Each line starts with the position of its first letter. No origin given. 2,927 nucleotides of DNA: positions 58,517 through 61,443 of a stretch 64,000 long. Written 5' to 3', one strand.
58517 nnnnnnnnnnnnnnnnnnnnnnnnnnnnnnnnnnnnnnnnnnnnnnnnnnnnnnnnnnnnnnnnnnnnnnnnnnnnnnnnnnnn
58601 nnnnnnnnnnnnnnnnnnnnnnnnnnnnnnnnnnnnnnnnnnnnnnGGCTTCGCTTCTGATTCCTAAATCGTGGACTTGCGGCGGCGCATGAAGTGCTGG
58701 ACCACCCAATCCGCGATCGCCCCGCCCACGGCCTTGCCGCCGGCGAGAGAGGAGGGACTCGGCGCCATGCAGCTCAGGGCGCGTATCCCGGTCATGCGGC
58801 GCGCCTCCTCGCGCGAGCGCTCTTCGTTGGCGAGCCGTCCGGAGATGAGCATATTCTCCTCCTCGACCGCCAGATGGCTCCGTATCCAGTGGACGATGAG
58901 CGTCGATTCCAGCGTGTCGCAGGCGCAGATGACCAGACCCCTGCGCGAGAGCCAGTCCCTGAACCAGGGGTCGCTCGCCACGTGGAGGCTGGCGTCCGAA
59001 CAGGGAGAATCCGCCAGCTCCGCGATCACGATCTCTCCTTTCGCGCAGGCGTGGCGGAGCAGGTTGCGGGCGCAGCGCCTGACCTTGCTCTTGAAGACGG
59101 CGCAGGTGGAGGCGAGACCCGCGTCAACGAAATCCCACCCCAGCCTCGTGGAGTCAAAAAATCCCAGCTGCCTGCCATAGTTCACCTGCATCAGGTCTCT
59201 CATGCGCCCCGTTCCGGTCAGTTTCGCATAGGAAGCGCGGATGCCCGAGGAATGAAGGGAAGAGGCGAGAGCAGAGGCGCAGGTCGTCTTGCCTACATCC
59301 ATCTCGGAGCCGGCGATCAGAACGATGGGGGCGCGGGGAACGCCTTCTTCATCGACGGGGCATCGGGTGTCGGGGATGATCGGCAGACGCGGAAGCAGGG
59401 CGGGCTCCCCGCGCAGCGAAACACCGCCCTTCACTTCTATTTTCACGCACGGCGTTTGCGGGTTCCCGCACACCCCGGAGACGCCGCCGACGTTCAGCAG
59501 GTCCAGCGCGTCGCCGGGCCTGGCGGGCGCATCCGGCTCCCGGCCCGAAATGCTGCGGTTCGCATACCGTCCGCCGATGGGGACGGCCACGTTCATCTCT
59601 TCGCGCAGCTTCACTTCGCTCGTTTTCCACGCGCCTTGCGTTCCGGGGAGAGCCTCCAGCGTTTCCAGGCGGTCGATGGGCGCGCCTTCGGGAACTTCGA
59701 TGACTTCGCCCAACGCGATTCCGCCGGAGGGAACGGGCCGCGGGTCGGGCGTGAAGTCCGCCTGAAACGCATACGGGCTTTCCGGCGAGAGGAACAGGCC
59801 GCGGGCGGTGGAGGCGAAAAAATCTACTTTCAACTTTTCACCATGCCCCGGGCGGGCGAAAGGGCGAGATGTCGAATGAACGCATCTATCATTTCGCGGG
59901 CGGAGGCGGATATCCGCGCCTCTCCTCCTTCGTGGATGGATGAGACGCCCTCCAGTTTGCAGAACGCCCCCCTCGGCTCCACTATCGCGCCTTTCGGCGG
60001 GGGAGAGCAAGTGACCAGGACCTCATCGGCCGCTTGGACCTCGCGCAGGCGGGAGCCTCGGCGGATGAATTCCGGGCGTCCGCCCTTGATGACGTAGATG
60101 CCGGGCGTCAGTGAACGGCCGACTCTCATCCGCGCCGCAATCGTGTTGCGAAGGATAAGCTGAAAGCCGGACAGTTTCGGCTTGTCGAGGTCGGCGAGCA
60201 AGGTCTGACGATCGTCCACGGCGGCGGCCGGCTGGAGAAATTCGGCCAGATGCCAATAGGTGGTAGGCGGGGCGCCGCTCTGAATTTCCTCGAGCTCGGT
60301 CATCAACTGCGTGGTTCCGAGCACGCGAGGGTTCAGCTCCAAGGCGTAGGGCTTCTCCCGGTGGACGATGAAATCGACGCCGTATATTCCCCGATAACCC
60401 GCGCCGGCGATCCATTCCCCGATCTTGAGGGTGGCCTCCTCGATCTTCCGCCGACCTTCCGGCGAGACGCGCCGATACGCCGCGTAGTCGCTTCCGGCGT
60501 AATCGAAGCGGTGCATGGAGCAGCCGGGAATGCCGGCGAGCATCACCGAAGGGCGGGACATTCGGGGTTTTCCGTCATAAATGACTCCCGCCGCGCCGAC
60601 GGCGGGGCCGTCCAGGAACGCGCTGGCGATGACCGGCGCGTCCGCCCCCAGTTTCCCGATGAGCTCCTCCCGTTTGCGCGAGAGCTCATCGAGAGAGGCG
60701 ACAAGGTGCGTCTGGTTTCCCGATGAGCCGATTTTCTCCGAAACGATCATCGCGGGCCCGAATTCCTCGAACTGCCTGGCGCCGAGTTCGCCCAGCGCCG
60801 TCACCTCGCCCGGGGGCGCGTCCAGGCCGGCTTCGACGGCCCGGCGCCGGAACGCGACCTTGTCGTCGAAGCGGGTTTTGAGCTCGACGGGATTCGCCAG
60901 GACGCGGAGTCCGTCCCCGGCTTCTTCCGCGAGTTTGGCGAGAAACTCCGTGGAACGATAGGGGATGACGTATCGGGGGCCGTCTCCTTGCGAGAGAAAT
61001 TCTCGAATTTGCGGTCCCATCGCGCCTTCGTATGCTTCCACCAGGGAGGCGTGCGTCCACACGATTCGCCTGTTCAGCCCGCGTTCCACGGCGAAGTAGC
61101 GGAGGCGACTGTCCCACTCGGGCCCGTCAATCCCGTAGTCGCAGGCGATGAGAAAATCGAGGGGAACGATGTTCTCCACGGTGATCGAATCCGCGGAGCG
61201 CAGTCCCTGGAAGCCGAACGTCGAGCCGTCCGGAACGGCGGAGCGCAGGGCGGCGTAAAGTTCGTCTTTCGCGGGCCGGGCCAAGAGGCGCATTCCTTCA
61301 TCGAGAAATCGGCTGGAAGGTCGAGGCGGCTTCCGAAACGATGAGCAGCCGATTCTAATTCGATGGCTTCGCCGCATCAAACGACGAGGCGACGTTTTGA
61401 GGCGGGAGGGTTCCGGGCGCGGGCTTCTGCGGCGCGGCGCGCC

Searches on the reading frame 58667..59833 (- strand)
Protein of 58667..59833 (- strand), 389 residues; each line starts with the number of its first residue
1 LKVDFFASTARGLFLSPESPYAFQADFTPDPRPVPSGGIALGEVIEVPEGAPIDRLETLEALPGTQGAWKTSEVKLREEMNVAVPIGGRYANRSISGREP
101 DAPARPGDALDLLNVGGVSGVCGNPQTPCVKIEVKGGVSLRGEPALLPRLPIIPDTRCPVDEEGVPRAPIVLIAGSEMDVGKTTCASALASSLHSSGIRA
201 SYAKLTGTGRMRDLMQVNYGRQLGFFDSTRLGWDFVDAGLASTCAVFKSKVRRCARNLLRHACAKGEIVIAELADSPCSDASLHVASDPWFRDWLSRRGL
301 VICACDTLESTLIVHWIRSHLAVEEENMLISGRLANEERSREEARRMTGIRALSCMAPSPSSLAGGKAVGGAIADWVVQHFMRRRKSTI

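Call 9: search_protein_families(library=pfam, proteins=[window:58667-59833:-], max_evalue=0.1)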
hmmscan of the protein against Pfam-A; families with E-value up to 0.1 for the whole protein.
window:58667-59833:- (389 aa): 2 families
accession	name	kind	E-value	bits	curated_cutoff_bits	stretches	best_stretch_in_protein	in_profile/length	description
PF07755.17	DUF1611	-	0.0023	17.8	25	1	167-209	11-53/201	Domain of unknown function (DUF1611_C) P-loop domain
PF13500.12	AAA_26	-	0.0031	17.8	27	1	171-212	3-44/198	AAA domain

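Call 10: search_protein_families(library=ncbifam, proteins=[window:58667-59833:-], max_evalue=0.1)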
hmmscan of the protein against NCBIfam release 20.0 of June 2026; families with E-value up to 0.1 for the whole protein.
window:58667-59833:- (389 aa): 1 family
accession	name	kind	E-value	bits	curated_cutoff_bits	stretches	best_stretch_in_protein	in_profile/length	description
TIGR00347.1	bioD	equivalog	0.0004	20.5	83.3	1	172-213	1-42/166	dethiobiotin synthase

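Call 22: find_homologous_proteins(query=window:58667-59833:-)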
Query window:58667-59833:- (389 aa): 57 proteins with E <= 0.001 among 8000 candidates.
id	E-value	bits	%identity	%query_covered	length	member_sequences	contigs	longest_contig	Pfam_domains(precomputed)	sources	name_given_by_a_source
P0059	3.4e-252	854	97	100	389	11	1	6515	-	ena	-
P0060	6.0e-232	787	88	100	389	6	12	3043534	-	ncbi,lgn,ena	-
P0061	2.0e-221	753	84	100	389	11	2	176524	-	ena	-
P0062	1.9e-215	733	82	100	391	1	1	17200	-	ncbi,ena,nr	ncbi:MAG: hypothetical protein OXL41_10820 [Nitrospinae bacterium]|nr:hypothetical protein [Nitrospi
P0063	3.2e-215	732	82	100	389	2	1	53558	-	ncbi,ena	-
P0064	1.3e-212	724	81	100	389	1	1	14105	-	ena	-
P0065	1.5e-212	723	81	100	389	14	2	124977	-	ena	-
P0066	2.6e-212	723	81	100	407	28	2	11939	-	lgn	-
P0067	9.1e-212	721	81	99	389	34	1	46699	-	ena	-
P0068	1.3e-211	720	81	100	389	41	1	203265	-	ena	-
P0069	2.2e-211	720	81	99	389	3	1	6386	-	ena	-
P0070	3.4e-210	716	80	100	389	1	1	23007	-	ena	-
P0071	3.6e-210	716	80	100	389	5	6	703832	-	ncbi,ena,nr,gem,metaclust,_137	ncbi:MAG: hypothetical protein OXE44_09465 [Nitrospinae bacterium]|nr:hypothetical protein [Nitrospi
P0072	6.6e-209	711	79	100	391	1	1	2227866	-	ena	-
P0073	4.2e-206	702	81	97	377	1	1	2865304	-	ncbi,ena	-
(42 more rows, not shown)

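Call 26: search_solved_structures(query=A2, max_evalue=10, show_alignments=2)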
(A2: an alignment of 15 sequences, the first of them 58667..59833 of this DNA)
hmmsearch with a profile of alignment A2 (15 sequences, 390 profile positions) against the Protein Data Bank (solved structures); distinct sequences matched with E-value up to 10: 17.
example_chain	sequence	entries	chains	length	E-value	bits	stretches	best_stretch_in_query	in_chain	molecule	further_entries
3fgn_A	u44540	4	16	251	0.00035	22.7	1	169-213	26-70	Dethiobiotin synthetase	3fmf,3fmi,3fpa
6cve_A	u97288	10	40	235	0.00035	22.7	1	169-213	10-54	ATP-dependent dethiobiotin synthetase BioD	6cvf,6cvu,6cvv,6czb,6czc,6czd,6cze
6nka_A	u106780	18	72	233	0.00041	22.4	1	169-213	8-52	ATP-dependent dethiobiotin synthetase BioD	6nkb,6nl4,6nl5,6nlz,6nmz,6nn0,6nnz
4wop_A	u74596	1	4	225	0.0012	21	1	170-213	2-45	ATP-dependent dethiobiotin synthetase BioD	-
6ybb_A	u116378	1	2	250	0.51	12.3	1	176-247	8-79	Bacterial cellulose secretion regulator BcsQ, R156E mutant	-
6ybu_A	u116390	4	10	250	0.51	12.3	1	176-247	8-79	Bacterial cellulose secretion regulator BcsQ | Cell division protein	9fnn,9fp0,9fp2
7xlz_A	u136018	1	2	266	0.53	12.2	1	280-333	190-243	Siderophore-interacting protein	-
6yar_A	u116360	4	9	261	0.55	12.1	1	176-247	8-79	Bacterial cellulose secretion regulator BcsQ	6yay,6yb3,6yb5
3mle_A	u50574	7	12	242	0.72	11.8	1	168-210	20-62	Dethiobiotin synthetase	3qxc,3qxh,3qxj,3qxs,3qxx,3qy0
4per_A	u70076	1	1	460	0.78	11.7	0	294-329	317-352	Ribonuclease Inhibitor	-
1dts_A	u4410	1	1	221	0.87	11.5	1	173-203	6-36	DETHIOBIOTIN SYNTHETASE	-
6xu8_Cj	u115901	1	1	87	0.89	11.5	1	177-226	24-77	Probable 60S ribosomal protein L37-A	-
1a82_A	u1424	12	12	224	0.99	11.3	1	173-203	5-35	DETHIOBIOTIN SYNTHETASE | PROTEIN (DETHIOBIOTIN SYNTHETASE) | DETHIOBIOTIN SYNTHASE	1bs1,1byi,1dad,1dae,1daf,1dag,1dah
4v6w_Cj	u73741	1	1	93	1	11.3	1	177-226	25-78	60S ribosomal protein L37-A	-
1f48_A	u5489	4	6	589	1.1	11.1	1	145-201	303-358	ARSENITE-TRANSLOCATING ATPASE | ARSENICAL PUMP-DRIVING ATPASE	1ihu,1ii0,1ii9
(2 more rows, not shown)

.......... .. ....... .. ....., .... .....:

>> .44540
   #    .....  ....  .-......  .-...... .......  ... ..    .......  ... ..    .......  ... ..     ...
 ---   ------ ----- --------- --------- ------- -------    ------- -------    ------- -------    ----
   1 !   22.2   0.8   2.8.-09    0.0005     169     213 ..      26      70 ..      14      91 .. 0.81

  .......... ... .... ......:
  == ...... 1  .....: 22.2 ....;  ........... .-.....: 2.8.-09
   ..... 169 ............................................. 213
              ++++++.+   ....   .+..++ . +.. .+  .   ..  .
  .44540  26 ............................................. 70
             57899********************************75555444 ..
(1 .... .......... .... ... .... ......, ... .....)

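Call 42: predict_structure(alignment_id=A2)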
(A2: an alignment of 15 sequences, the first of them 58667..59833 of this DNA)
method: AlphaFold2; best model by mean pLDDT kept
length: 389 residues; sequences in the alignment: 15
mean_pLDDT: 80.8   pTM: 0.82
mean pLDDT of the five models: 80.8, 77.6, 77.1, 75.6, 73.8
residues with pLDDT >= 90: 106; 70-90: 212; 50-70: 52; < 50: 19
segments of 3 or more residues with pLDDT < 50: 232-244
pLDDT, mean of each block of 10 residues (from residue 1): 86 69 67 90 95 89 76 94 82 72 94 90 91 93 80 55 76 77 86 86 76 80 73 42 59 80 84 74 83 90 90 87 89 91 94 84 59 88 78
secondary structure, 60 per line:
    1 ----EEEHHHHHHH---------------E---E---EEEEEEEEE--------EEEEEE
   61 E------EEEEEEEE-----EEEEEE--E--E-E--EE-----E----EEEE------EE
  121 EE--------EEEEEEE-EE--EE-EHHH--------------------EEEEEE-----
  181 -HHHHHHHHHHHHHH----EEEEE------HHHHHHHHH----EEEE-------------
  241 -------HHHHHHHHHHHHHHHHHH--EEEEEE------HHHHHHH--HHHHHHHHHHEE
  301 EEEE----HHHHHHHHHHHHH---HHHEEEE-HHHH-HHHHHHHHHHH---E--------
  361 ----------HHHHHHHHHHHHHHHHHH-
elements in order: E5-7 H8-14 E38-46 E55-61 E68-75 E81-86 E109-112 E119-122 E131-137 E170-175 H182-195 E200-204 H211-219 E224-227 H248-265 E268-273 H280-286 H289-298 E299-304 H309-321 E328-331 H333-336 H338-348 H371-388

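Call 46: fold_search(model_id=the predicted structure, library=pdb)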
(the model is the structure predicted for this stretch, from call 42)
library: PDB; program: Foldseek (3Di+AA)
matches with E <= 10: 1508; with E <= 0.001: 96
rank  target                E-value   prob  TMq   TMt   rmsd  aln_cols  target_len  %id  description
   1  9kao_B                1.6e-06  1.00  0.38  0.29   6.8       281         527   11  CTP synthetase of pseudomonas aeruginosa PAO1 (released 2025-11-12)
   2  7miv_C                3.3e-06  1.00  0.37  0.28   8.1       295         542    9  Mouse CTPS2-I250T bound to inhibitor R80 (released 2021-10-13)
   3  9kao_A                3.7e-06  1.00  0.36  0.27   7.6       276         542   12  CTP synthetase of pseudomonas aeruginosa PAO1 (released 2025-11-12)
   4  8fva_AAA              6.1e-06  1.00  0.37  0.28   6.9       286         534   12  E coli. CTP synthase in complex with F-araCTP (released 2023-05-24)
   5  4zdi_C                9.4e-06  1.00  0.37  0.28   6.5       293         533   12  Crystal structure of the M. tuberculosis CTP synthase PyrG (apo form) (released 2015-07-01)
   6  4zdi_E                9.4e-06  1.00  0.37  0.28   6.6       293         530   12  Crystal structure of the M. tuberculosis CTP synthase PyrG (apo form) (released 2015-07-01)
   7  7miu_C                1.4e-05  1.00  0.35  0.26   8.9       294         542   12  Mouse CTPS2 bound to inhibitor R80 (released 2021-10-13)
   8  5auq_F                1.4e-05  1.00  0.30  0.49   8.3       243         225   13  Crystal structure of ATPase-type HypB in the nucleotide free state (released 2015-06-24)
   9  8fv6_AAA              1.5e-05  1.00  0.38  0.29   6.7       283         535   11  E coli. CTP synthase in complex with dF-dCTP (released 2023-05-24)
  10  7mii_A                1.5e-05  1.00  0.35  0.29   7.4       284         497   13  Human CTPS2 bound to inhibitor T35 (released 2021-10-13)
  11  7mgz_F                1.5e-05  1.00  0.35  0.26   8.5       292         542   11  Human CTPS1 bound to UTP, AMPPNP, and glutamine (released 2021-10-13)
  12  7mih_A                1.7e-05  1.00  0.36  0.29   8.2       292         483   12  Human CTPS2 bound to inhibitor R80 (released 2021-10-13)
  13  7mip_C                1.9e-05  1.00  0.38  0.28   8.0       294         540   11  Mouse CTPS1 bound to inhibitor R80 (released 2021-10-13)
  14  8fve_A                1.9e-05  1.00  0.37  0.28   6.7       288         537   11  E coli. CTP synthase in complex with CTP (potassium malonate + 100 mM MgCl2) (released 2023-05-24)
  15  7rkh_A                1.9e-05  1.00  0.37  0.27   7.4       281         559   10  Yeast CTP Synthase (URA8) tetramer bound to ATP/UTP at neutral pH (released 2021-11-24)
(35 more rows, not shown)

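Call 89: find_related_loci(query=A2, collection=metagenome_contigs, flank=6000)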
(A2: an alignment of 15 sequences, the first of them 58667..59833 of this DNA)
Query A2 (389 aa) in metagenome_contigs; peptide patterns used: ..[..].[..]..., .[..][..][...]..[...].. (x = any residue, [..] = any of these).
600 stretches matched a pattern (row limit reached: there are more); 8 encode a relative of the query (tblastn E <= 1e-3); 8 distinct loci.
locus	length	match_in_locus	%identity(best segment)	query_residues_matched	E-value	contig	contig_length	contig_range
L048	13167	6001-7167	79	1-389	0e+0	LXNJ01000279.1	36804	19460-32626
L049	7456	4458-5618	58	1-387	4e-141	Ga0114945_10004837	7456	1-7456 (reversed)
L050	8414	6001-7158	57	1-386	8e-141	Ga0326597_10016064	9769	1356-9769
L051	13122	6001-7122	53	2-386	8e-118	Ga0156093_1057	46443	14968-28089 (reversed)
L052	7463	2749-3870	53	2-386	6e-117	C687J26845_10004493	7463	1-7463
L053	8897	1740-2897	56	1-386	1e-130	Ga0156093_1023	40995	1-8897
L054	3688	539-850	33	166-275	1e-13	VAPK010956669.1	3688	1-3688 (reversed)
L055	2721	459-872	35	89-233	3e-11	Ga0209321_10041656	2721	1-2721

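Call 91: search_protein_families(library=pfam, proteins=[L054:116-1081:+, L054:1071-2285:+, L054:2281-3534:+], max_evalue=0.01)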
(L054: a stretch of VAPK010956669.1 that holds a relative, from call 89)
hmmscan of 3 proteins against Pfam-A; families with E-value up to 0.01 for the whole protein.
L054:116-1081:+ (322 aa): 1 family
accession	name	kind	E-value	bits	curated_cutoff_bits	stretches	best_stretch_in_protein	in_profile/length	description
PF20720.3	nSTAND3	-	0.0013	18.9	27.2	1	142-254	15-121/155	Novel STAND NTPase 3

L054:1071-2285:+ (405 aa): 2 families
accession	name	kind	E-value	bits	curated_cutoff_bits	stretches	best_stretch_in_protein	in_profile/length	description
PF02784.22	Orn_Arg_deC_N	-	1.7e-40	139.4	23.4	1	32-271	4-245/247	Pyridoxal-dependent decarboxylase, pyridoxal binding domain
PF00278.28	Orn_DAP_Arg_deC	-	2.2e-15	57.1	23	1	118-360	5-95/95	Pyridoxal-dependent decarboxylase, C-terminal sheet domain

L054:2281-3534:+ (418 aa): 1 family
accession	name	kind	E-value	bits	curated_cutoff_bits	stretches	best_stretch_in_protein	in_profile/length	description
PF06508.19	QueC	-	5.9e-10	39.4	22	1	131-328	5-201/210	Queuosine biosynthesis protein QueC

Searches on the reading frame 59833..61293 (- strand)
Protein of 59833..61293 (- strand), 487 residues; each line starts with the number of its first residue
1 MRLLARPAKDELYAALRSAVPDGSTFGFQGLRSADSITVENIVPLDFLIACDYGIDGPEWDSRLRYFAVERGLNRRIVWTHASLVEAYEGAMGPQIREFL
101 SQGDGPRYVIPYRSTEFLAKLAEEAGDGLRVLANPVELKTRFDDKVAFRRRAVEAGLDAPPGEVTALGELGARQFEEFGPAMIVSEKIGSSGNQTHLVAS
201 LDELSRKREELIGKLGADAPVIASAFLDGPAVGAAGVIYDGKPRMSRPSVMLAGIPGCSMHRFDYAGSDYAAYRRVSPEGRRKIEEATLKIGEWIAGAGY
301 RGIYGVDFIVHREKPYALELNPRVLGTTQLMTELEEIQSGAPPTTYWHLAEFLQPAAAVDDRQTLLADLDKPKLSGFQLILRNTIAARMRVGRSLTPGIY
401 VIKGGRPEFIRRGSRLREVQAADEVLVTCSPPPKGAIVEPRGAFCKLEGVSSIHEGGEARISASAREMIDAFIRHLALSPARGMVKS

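Call 9: search_protein_families(library=pfam, proteins=[window:59833-61293:-], max_evalue=0.1)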
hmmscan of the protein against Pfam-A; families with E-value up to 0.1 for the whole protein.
window:59833-61293:- (487 aa): 1 family
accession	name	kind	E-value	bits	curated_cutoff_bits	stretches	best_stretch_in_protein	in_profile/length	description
PF02655.19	ATP-grasp_3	-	1.8e-06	28.6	23.2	1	144-327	3-160/160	ATP-grasp domain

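Call 10: search_protein_families(library=ncbifam, proteins=[window:59833-61293:-], max_evalue=0.1)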
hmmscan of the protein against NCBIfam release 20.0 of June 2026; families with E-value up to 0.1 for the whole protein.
window:59833-61293:- (487 aa): 9 families
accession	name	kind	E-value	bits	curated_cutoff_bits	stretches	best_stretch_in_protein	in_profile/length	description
NF005096.0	PRK06524.1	equivalog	6.4e-17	60.8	684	1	95-424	95-424/493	biotin carboxylase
NF042917.1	PAGG_GluLig_BesA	equivalog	5e-05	22.2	750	1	260-332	288-357/432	L-propargylglycine--L-glutamate ligase BesA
NF003671.0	PRK05294.1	equivalog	0.00036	18.2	599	1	127-326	649-840/1058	carbamoyl-phosphate synthase large subunit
TIGR01235.1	pyruv_carbox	equivalog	0.0005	17.7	1114.45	1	114-325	88-294/1143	pyruvate carboxylase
TIGR01369.1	CPSaseII_lrg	equivalog_domain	0.011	13.4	1027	1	127-330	652-847/1052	carbamoyl-phosphate synthase (glutamine-hydrolyzing) large subunit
NF005525.0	PRK07178.1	equivalog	0.015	13.9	768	1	121-325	90-292/471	acetyl-CoA carboxylase biotin carboxylase subunit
NF040722.1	MfnD_Meth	equivalog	0.017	14.6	400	1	298-326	225-253/288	tyramine--L-glutamate ligase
NF047900.1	AspMetLigLdmS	equivalog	0.048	12.4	475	1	284-333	257-307/383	L-aspartate--L-methionine ligase LdmS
NF005315.0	PRK06849.1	equivalog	0.07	12.1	406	0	119-332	91-284/389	hypothetical protein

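Call 27: search_solved_structures(query=window:59833-61293:-, max_evalue=1, show_alignments=1)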
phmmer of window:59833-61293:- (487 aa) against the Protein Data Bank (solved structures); distinct sequences matched with E-value up to 1: 27.
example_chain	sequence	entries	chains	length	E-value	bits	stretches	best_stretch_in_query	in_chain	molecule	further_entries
5vz0_A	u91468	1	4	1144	4e-05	25.9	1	128-334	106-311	Pyruvate carboxylase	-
5vyw_A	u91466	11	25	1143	4e-05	25.9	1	128-334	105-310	Pyruvate carboxylase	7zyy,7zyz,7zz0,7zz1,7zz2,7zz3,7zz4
5vyz_A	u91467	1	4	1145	4e-05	25.9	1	128-334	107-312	Pyruvate carboxylase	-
2dzd_A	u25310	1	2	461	0.00011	24.4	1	139-339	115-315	pyruvate carboxylase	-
1a9x_A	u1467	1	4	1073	0.00012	24.3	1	118-332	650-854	CARBAMOYL PHOSPHATE SYNTHETASE (LARGE CHAIN)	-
1ce8_A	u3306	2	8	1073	0.00012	24.3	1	118-332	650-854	PROTEIN (CARBAMOYL-PHOSPHATE SYNTHASE) | carbamoyl phosphate synthetase large chain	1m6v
1bxr_A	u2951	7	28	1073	0.00012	24.3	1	118-332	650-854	CARBAMOYL-PHOSPHATE SYNTHASE | CARBAMOYL PHOSPHATE SYNTHETASE: LARGE SUBUNIT | CARBAMOYL PHOSPHATE SYNTHETASE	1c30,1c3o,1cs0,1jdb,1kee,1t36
8yi6_A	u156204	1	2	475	0.00013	24.2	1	266-335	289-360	L-propargylglycine--L-glutamate ligase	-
3hbl_A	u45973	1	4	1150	0.0021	20.2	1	115-326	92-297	Pyruvate carboxylase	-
3ho8_A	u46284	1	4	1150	0.0021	20.2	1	115-326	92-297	Pyruvate carboxylase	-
3hb9_A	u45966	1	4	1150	0.0021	20.2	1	115-326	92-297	Pyruvate carboxylase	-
8gk8_C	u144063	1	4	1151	0.0021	20.2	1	115-326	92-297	Pyruvate carboxylase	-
4hnt_A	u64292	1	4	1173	0.0022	20.1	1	115-326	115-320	Pyruvate carboxylase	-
4hnv_A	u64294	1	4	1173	0.0022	20.1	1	115-326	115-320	Pyruvate carboxylase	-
4hnu_A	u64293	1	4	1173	0.0022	20.1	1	115-326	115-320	Pyruvate carboxylase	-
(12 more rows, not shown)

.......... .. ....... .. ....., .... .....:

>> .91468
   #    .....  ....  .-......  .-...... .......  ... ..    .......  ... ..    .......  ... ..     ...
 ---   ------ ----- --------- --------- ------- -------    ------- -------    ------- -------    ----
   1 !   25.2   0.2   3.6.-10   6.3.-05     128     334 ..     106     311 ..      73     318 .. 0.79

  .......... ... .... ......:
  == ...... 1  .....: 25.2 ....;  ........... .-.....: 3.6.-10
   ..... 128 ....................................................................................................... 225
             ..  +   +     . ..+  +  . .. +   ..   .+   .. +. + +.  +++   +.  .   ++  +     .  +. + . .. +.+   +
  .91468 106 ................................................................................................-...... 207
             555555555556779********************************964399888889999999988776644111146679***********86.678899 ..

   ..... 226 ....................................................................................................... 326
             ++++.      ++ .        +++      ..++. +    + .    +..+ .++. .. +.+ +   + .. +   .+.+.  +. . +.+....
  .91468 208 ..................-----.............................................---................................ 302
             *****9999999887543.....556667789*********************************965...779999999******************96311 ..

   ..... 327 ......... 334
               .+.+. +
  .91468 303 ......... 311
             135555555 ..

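Call 54: find_homologous_proteins(query=window:59833-61293:-, max_evalue=0.00001)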
Query window:59833-61293:- (487 aa): 53 proteins with E <= 0.00001 among 8000 candidates.
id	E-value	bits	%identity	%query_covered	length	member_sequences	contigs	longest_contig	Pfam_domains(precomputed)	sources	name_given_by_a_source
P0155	0.0e+0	1042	96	100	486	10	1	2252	PF02655.20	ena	-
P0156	3.6e-264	895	83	99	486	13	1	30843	PF02655.20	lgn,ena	-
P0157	1.5e-245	834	77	97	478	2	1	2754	PF02655.20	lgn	-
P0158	6.7e-244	828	75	98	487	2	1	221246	PF02655.20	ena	-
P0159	1.3e-243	827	77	97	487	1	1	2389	PF02655.20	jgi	-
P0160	1.3e-243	827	77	97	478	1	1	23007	PF02655.20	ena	-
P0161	1.4e-243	827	77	98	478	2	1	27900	PF02655.20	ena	-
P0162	1.7e-243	827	76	98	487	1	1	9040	PF02655.20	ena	-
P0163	4.5e-243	825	76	98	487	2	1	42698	PF02655.20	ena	-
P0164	5.7e-243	825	76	98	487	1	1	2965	PF02655.20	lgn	-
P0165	6.3e-243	825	77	97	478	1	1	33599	PF02655.20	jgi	-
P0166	1.9e-242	823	76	98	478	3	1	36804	PF02655.20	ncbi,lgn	-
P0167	4.8e-242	822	76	97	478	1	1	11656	PF02655.20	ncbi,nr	ncbi:MAG: ATP-grasp domain-containing protein [Nitrospinae bacterium]|nr:ATP-grasp domain-containing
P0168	1.5e-241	820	75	98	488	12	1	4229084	PF02655.20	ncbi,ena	-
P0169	3.6e-241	819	76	98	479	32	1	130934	PF02655.20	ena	-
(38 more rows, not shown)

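Call 62: search_solved_structures(query=A3, max_evalue=0.01)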
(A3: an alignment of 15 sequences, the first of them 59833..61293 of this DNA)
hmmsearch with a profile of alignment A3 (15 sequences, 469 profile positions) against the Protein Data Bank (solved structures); distinct sequences matched with E-value up to 0.01: 33.
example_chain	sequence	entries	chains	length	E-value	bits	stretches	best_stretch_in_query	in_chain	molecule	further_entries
2dzd_A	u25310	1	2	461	2.7e-08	36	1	133-326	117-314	pyruvate carboxylase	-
1a9x_A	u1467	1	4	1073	1.8e-07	33.3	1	133-315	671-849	CARBAMOYL PHOSPHATE SYNTHETASE (LARGE CHAIN)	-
1bxr_A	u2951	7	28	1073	3.4e-07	32.4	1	133-315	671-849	CARBAMOYL-PHOSPHATE SYNTHASE | CARBAMOYL PHOSPHATE SYNTHETASE: LARGE SUBUNIT | CARBAMOYL PHOSPHATE SYNTHETASE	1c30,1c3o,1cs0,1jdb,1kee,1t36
1ce8_A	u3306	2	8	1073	4.1e-07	32.1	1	133-315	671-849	PROTEIN (CARBAMOYL-PHOSPHATE SYNTHASE) | carbamoyl phosphate synthetase large chain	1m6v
3ouu_A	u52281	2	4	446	1.2e-06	30.6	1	118-313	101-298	Biotin carboxylase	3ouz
3hb9_A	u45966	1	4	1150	2e-06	29.9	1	132-325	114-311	Pyruvate carboxylase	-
3hbl_A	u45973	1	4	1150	2e-06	29.9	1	132-325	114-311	Pyruvate carboxylase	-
3ho8_A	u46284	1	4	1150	2e-06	29.9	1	132-325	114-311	Pyruvate carboxylase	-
8gk8_C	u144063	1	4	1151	2e-06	29.9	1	132-325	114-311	Pyruvate carboxylase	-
3bg5_A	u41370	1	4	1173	2.1e-06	29.8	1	132-325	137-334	Pyruvate carboxylase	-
4hnv_A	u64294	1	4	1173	2.1e-06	29.8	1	132-325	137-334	Pyruvate carboxylase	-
4hnt_A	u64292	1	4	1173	2.1e-06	29.8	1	132-325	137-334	Pyruvate carboxylase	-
4hnu_A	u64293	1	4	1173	2.1e-06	29.8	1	132-325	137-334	Pyruvate carboxylase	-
7r8p_A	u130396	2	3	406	3.5e-06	29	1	192-331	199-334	ATP-grasp domain-containing protein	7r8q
5vyw_A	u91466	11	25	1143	3.5e-05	25.8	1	134-326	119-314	Pyruvate carboxylase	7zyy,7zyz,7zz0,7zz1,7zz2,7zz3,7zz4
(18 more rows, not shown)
